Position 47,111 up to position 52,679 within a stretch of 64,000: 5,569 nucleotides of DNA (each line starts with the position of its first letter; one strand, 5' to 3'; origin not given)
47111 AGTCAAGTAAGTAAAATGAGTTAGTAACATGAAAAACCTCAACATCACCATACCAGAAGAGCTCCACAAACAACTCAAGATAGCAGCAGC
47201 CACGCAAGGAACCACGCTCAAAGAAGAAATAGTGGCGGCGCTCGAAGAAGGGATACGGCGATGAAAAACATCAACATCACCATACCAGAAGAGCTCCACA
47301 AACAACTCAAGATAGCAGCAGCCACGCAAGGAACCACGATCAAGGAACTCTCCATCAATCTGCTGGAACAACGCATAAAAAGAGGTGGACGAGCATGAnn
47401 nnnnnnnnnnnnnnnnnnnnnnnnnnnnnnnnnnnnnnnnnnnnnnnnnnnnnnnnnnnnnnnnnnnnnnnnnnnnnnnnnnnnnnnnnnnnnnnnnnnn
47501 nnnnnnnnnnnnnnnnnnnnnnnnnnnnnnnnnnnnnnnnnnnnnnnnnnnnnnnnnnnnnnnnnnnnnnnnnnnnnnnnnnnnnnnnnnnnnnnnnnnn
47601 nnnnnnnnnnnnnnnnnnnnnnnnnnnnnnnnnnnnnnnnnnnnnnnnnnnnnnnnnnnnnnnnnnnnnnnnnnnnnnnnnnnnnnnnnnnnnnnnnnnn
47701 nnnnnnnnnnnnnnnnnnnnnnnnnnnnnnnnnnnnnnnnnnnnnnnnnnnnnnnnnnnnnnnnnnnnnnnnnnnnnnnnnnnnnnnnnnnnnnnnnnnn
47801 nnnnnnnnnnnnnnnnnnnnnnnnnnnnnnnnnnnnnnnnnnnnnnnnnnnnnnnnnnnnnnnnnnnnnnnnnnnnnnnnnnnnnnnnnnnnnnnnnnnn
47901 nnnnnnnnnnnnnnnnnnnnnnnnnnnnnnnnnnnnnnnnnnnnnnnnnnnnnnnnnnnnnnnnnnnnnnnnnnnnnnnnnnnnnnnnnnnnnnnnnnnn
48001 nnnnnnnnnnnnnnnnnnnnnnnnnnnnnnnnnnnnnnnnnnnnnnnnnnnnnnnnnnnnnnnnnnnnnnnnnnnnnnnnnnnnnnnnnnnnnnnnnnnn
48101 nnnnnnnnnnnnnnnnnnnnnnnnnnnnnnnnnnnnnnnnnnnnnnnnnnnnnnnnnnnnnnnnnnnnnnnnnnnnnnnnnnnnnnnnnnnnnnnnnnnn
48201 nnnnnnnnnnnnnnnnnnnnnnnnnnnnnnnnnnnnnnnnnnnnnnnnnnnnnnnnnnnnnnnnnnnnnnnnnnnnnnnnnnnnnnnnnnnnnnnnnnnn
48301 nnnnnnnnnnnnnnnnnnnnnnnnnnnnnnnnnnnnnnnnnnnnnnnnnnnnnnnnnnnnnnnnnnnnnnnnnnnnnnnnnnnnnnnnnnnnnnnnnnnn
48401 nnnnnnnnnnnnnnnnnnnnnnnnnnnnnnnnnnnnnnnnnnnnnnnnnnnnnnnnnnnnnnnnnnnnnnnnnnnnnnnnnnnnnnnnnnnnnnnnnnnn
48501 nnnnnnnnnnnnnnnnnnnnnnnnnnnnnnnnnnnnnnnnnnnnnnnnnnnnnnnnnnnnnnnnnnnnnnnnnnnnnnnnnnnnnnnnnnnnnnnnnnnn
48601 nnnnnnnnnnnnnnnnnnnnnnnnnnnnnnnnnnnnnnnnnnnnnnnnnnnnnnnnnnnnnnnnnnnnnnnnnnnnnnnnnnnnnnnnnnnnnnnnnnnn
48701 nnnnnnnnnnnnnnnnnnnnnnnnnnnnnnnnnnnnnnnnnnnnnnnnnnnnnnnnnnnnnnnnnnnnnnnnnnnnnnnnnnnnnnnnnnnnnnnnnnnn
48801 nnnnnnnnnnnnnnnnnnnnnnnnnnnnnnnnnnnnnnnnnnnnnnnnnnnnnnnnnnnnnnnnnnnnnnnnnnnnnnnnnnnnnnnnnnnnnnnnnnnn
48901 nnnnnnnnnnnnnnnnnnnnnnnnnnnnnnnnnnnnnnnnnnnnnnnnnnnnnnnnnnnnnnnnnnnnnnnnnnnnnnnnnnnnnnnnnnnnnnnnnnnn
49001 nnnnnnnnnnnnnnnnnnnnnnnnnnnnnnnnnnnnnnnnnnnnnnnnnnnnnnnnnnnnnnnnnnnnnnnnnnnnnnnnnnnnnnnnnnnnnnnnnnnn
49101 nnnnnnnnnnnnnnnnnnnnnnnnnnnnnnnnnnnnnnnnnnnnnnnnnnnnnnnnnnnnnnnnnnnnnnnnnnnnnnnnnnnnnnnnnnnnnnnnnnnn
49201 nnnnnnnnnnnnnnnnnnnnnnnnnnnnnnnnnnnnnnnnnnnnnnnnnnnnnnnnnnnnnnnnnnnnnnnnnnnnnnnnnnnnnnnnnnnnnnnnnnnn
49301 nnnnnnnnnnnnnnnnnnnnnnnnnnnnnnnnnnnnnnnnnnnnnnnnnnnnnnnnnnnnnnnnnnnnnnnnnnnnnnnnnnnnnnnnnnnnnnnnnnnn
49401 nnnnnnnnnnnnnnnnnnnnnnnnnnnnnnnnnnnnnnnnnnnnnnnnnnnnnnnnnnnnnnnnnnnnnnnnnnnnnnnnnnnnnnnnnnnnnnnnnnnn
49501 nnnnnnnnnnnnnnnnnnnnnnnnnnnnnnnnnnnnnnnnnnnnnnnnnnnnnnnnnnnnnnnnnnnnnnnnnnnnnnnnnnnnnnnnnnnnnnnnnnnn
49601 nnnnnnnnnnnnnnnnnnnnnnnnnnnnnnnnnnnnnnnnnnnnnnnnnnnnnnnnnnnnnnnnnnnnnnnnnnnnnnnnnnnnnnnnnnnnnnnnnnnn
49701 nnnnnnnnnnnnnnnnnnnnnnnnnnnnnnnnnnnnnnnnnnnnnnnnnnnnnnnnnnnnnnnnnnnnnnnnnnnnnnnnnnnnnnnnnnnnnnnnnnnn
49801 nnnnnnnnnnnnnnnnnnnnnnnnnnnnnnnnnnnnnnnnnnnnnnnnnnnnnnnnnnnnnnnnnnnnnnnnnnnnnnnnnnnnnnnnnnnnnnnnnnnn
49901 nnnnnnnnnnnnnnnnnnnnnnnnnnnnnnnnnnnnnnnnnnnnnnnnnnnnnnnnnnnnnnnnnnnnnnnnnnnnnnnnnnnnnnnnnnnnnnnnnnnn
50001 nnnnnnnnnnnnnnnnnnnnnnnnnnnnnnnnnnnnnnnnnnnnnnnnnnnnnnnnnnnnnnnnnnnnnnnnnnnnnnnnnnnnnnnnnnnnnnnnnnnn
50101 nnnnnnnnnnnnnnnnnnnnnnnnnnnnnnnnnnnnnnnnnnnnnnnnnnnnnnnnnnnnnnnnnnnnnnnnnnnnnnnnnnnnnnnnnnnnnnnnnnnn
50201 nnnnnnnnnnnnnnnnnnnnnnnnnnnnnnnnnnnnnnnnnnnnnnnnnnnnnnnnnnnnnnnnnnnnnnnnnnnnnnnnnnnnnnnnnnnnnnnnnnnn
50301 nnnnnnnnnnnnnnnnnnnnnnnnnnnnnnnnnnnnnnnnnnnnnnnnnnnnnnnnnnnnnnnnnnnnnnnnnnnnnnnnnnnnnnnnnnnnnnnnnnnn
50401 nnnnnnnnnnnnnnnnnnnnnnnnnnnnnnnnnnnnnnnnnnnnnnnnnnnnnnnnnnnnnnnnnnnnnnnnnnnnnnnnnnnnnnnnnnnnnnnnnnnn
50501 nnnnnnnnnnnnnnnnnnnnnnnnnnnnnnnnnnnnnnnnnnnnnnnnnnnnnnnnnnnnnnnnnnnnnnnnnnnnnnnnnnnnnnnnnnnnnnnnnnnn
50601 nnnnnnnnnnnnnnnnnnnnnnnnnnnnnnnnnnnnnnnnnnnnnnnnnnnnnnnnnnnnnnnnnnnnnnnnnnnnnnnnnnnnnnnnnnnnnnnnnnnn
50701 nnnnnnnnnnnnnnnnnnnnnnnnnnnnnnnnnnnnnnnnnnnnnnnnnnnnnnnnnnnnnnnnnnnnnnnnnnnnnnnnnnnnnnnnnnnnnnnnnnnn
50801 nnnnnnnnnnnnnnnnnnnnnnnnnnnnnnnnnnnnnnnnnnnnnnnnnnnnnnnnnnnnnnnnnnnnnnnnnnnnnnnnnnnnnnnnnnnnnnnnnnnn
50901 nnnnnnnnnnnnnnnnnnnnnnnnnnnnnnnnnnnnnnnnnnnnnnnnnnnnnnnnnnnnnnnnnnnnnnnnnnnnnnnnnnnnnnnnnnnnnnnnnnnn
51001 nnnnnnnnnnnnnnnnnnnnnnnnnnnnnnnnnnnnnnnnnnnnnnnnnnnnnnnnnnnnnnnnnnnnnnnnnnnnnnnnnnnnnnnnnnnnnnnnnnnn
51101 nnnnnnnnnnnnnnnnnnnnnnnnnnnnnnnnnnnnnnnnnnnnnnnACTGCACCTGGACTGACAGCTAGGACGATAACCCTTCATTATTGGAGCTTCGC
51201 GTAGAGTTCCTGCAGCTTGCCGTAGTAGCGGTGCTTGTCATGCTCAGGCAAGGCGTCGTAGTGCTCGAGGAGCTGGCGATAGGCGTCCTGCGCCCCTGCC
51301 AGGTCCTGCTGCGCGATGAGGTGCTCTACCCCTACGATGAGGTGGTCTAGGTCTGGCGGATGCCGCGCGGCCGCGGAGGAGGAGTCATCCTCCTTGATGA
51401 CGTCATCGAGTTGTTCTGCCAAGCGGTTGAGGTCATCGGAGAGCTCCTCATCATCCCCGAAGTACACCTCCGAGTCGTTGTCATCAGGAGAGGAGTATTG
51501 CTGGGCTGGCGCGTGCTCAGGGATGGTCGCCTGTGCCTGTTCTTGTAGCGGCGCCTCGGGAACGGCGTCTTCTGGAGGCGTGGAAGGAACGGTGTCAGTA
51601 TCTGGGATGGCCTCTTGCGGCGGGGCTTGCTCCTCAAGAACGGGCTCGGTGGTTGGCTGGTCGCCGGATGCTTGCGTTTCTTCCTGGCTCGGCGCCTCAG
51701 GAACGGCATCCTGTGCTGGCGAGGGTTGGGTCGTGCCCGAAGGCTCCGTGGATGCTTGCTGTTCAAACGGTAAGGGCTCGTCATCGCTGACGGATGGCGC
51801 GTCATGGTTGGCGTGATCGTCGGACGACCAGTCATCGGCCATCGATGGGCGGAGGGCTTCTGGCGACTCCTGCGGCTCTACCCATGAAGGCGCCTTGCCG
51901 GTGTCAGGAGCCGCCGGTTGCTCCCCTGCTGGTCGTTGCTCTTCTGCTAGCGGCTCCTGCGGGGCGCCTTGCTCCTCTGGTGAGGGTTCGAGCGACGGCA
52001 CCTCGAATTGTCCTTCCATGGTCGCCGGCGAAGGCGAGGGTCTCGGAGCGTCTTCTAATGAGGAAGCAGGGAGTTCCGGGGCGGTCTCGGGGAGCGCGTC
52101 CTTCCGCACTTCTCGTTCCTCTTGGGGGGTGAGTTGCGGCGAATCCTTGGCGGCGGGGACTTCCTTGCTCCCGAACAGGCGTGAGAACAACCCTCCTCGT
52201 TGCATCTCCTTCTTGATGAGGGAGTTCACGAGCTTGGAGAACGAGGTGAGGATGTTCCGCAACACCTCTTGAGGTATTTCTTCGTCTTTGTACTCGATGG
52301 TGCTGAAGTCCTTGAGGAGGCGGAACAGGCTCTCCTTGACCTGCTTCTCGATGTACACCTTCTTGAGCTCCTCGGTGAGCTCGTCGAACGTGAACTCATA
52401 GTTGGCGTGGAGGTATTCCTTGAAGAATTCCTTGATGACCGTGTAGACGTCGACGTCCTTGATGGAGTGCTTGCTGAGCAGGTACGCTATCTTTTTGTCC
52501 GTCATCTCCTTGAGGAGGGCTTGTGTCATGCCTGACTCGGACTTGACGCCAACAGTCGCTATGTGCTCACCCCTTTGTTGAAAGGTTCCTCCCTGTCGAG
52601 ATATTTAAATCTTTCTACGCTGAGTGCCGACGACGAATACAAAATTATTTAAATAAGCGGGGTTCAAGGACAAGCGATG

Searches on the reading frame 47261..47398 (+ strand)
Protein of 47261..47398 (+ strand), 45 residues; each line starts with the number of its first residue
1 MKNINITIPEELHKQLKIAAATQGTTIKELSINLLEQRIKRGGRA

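Call 83: search_protein_families(library=pfam, proteins=[window:47261-47398:+], max_evalue=0.01)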
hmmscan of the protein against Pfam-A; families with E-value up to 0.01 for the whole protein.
window:47261-47398:+ (45 aa): 8 families
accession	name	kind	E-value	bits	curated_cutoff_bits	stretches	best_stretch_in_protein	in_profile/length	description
PF09386.16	ParD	-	1.4e-05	25.8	27.3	1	1-34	1-34/80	Antitoxin ParD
PF23807.1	RHH_10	-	1.4e-05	25.7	27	1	4-44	26-66/84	Ribbon-helix-helix protein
PF07878.17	RHH_5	-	7.4e-05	22.8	26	1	4-26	4-26/43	CopG-like RHH_1 or ribbon-helix-helix domain, RHH_5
PF07764.18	Omega_Repress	-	0.0002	22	33.3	1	6-39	25-54/59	Omega Transcriptional Repressor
PF05534.18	HicB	-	0.00031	21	21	1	2-26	18-42/51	HicB family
PF09274.16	ParG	-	0.00085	19.9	21.4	1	2-37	35-70/76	ParG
PF22513.2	FitA-like_RHH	-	0.0051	17.2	27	1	8-37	8-37/39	Antitoxin FitA-like, ribbon-helix-helix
PF20605.4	Antitox_RHH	-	0.0098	16.5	27.2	0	11-30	14-33/50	Antitoxin-like ribbon-helix-helix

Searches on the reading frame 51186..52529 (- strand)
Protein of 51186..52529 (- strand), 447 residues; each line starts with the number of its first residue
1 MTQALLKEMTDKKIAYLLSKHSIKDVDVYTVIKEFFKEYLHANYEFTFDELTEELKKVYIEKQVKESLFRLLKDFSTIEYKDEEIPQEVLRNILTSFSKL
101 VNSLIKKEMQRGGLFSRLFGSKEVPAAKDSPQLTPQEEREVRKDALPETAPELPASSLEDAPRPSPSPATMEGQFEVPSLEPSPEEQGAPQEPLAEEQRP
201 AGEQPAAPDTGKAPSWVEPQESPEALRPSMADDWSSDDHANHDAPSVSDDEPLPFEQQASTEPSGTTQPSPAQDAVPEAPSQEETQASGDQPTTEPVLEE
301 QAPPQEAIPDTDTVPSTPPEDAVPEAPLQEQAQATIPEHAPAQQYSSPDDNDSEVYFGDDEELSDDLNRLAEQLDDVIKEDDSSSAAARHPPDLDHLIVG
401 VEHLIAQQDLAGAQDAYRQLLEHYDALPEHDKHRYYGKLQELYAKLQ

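Call 15: search_protein_families(library=pfam, proteins=[window:51186-52529:-], max_evalue=0.001)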
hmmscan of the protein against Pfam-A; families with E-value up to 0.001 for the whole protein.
window:51186-52529:- (447 aa): 0 families

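Call 43: search_protein_families(library=pfam, proteins=[window:51186-52529:-], max_evalue=0.1)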
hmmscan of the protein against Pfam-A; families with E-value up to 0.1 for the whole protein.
window:51186-52529:- (447 aa): 1 family
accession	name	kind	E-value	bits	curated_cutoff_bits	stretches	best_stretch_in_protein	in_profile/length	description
PF22597.2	DYN_lid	-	0.061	14.1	27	0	4-61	4-59/93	Dynein heavy chain, ATPase lid domain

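Call 82: search_solved_structures(query=window:51186-52529:-, max_evalue=1)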
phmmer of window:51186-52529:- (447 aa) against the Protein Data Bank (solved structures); distinct sequences matched with E-value up to 1: 2.
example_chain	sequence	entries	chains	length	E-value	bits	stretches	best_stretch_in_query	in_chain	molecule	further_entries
2fqz_A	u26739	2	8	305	0.45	12.9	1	6-49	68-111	R.Ecl18kI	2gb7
4dgt_A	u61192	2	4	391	0.75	12.2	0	34-87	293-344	Putative pyridoxal phosphate-dependent transferase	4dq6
